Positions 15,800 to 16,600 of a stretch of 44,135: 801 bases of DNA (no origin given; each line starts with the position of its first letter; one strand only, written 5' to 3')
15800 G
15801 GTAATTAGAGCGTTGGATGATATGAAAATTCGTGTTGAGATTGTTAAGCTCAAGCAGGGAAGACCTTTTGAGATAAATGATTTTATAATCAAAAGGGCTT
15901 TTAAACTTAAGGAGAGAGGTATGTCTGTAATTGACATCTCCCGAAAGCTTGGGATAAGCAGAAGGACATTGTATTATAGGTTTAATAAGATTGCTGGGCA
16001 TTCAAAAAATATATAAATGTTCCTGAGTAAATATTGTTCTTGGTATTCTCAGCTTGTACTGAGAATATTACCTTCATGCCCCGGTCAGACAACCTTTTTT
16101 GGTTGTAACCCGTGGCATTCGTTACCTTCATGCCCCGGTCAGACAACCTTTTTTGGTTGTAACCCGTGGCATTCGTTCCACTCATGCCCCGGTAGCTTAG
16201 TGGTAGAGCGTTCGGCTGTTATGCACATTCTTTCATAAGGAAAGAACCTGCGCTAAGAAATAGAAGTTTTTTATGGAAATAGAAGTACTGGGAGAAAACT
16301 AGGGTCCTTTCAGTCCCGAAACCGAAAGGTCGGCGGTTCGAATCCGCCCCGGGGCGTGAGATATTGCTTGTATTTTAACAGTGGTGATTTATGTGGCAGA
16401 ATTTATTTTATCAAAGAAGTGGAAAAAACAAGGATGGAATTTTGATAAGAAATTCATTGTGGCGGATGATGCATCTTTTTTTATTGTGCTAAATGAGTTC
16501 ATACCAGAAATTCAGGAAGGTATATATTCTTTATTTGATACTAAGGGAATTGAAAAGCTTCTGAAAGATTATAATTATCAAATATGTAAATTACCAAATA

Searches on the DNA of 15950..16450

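Call 106: search_rna_families(source=window, start=15950, end=16450, threshold=evalue, max_evalue=1, show_alignments=2)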
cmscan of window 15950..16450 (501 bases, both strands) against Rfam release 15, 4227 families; matches with E-value up to 1: 1.
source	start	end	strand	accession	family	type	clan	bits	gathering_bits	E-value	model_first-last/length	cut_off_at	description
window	16186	16356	+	RF00005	tRNA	Gene; tRNA;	CL00001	57.5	29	6.6e-12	1-71/71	no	tRNA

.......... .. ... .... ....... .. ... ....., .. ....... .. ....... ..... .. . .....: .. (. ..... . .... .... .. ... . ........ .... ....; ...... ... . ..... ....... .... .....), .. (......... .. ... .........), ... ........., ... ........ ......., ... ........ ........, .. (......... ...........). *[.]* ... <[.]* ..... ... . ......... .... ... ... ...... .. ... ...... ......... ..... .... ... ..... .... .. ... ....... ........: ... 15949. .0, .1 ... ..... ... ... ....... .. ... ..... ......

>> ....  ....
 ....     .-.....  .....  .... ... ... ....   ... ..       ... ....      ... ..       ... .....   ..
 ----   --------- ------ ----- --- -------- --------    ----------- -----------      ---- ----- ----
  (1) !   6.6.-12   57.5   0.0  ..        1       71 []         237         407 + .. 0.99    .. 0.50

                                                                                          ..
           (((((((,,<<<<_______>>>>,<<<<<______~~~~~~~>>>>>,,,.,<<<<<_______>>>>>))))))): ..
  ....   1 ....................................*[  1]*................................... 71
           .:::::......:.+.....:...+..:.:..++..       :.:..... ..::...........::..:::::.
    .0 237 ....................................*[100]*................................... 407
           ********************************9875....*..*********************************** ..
